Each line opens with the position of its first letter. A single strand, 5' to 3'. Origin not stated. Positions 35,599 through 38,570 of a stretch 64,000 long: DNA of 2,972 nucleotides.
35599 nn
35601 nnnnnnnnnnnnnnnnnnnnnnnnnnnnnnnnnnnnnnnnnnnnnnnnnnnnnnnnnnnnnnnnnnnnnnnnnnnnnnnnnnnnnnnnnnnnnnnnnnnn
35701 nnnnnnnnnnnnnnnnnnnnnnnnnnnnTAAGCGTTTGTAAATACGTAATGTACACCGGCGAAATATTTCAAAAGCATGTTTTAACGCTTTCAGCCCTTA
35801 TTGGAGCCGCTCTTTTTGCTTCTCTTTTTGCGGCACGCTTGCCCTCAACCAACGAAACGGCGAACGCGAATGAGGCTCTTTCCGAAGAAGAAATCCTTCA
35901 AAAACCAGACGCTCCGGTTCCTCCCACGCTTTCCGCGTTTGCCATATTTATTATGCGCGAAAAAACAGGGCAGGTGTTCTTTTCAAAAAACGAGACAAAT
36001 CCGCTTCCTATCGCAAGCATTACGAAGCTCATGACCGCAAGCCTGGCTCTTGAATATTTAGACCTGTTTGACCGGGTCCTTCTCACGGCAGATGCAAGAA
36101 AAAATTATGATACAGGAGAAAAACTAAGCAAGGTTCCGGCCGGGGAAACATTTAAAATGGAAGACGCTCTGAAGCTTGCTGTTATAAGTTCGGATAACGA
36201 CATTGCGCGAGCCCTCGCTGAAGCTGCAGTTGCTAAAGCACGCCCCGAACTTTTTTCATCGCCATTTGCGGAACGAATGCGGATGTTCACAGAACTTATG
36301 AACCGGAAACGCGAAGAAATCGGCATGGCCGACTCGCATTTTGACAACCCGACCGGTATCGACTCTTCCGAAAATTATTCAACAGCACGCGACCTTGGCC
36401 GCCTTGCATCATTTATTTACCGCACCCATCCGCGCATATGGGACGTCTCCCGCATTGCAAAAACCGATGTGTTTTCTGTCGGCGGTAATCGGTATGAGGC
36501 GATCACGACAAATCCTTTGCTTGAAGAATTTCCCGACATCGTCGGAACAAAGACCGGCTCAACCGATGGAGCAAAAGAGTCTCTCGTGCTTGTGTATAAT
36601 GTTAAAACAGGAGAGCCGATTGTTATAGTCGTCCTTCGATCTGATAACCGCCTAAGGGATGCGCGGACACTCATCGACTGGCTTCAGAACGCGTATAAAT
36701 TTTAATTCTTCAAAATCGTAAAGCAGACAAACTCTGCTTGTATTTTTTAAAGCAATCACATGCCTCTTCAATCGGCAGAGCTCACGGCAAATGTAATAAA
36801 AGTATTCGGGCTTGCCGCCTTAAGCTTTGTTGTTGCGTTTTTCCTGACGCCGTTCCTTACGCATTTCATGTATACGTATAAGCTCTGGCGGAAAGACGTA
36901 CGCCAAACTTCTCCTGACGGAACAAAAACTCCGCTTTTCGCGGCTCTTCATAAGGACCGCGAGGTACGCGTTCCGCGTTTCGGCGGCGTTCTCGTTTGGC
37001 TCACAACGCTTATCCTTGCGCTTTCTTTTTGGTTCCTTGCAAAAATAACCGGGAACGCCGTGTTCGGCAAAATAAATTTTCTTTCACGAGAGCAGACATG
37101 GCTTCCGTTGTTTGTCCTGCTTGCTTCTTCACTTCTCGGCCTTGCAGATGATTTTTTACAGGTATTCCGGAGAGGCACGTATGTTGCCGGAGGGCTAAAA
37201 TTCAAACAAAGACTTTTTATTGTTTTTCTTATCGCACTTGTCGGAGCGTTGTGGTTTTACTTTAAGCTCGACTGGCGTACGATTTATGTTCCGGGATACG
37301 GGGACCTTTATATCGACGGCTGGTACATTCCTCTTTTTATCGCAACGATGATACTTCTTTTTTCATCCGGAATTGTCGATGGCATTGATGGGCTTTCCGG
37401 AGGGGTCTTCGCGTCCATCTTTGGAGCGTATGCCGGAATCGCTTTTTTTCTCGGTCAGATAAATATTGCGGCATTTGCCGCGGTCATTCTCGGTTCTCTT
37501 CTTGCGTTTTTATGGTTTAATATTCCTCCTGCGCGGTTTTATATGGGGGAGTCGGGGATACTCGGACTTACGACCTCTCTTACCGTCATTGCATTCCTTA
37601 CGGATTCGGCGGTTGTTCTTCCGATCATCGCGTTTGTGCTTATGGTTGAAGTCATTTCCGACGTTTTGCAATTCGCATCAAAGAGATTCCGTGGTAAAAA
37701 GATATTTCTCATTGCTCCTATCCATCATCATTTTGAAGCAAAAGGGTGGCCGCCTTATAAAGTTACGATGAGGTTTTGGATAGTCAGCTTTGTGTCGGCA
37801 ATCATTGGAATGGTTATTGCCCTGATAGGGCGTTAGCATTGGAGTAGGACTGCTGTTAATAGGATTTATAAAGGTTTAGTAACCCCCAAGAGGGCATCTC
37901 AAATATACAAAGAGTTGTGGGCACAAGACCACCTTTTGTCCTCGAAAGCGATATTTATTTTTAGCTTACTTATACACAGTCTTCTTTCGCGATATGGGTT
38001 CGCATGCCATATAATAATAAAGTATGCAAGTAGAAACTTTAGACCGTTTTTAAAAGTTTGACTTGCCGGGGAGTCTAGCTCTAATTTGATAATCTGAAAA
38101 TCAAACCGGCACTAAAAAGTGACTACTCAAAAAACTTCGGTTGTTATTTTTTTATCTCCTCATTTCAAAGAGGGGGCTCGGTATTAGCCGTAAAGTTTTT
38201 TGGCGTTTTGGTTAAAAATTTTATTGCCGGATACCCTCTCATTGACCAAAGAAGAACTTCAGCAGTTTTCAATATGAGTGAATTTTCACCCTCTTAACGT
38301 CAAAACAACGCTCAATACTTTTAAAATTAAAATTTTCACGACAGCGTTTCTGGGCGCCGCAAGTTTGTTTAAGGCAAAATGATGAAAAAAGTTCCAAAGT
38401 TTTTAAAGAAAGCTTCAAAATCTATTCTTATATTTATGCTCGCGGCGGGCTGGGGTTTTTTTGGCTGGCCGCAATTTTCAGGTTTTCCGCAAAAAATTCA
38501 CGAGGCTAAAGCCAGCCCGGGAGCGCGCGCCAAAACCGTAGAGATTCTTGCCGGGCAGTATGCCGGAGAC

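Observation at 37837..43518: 5.7 kb insertion splitting the conserved mraY-murD junction of the dcw cluster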

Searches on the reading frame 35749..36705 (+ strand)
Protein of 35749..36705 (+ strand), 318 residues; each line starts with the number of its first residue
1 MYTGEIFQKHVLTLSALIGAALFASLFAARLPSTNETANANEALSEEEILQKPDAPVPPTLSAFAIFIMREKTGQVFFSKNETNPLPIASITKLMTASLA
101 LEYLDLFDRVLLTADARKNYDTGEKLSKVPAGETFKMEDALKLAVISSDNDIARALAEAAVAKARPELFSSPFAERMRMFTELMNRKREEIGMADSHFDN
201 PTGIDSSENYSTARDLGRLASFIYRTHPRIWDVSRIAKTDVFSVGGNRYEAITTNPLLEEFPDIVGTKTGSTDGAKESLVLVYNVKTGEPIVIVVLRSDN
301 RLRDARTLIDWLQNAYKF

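Call 3: search_protein_families(library=pfam, proteins=[window:35749-36705:+])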
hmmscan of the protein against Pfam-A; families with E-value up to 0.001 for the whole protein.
window:35749-36705:+ (318 aa): 2 families
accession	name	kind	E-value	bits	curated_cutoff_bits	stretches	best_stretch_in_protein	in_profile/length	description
PF00768.25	Peptidase_S11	-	3.5e-36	125.3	27.6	1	57-298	6-237/239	D-alanyl-D-alanine carboxypeptidase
PF13354.11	Beta-lactamase2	-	6.1e-09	36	22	1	67-296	3-213/214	Beta-lactamase enzyme family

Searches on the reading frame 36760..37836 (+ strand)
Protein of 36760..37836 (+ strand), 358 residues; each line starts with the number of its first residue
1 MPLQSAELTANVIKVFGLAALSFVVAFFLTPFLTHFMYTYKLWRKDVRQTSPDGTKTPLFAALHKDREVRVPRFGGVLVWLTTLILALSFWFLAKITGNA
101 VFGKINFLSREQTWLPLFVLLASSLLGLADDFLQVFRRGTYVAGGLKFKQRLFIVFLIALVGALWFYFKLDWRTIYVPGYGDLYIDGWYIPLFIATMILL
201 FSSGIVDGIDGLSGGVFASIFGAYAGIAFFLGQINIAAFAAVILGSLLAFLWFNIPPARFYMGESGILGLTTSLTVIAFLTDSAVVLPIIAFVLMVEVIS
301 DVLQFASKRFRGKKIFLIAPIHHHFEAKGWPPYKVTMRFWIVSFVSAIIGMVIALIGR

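Call 3: search_protein_families(library=pfam, proteins=[window:36760-37836:+])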
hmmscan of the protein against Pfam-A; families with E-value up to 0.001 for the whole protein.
window:36760-37836:+ (358 aa): 1 family
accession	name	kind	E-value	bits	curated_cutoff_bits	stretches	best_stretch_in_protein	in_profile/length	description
PF00953.26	Glycos_transf_4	-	1.6e-18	67.6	27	1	117-279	5-157/160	Glycosyl transferase family 4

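Call 4: search_protein_families(library=ncbifam, proteins=[window:36760-37836:+])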
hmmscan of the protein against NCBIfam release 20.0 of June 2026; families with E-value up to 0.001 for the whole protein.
window:36760-37836:+ (358 aa): 3 families
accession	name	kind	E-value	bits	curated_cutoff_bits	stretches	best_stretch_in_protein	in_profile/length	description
TIGR00445.1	mraY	equivalog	6.7e-45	154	192.05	1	71-353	35-317/321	phospho-N-acetylmuramoyl-pentapeptide-transferase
NF053644.1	MraY_archaea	equivalog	1.2e-14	54.4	450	1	183-351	176-340/340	pseudomurein biosynthesis MraY family phospho-N-acetylmuramoyl-pentapeptide-transferase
TIGR02380.1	ECA_wecA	exception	3.1e-05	23.3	326.05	1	195-351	138-306/346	UDP-N-acetylglucosamine--undecaprenyl-phosphate N-acetylglucosaminephosphotransferase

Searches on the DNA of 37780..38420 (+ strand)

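Call 96: search_rna_families(source=window, start=37780, end=38420, threshold=evalue, max_evalue=1)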
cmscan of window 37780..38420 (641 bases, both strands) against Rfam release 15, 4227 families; matches with E-value up to 1: 2.
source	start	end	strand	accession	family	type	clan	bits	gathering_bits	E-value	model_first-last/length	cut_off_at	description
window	38377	38420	+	RF02304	TtnuCD29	Gene; snRNA; snoRNA; CD-box;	-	23.2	90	0.83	1-49/78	3'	Tetrahymena snoRNA TtnuCD29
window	38205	38257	+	RF00186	SNORD101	Gene; snRNA; snoRNA; CD-box;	CL00074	19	47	0.64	1-73/73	no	Small nucleolar RNA SNORD101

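Call 98: search_dna_similar(query=window:37837-38378:+, collection=phages, mode=distant, max_rows=5)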
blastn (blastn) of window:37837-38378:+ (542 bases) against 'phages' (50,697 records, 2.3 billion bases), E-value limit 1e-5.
No match.
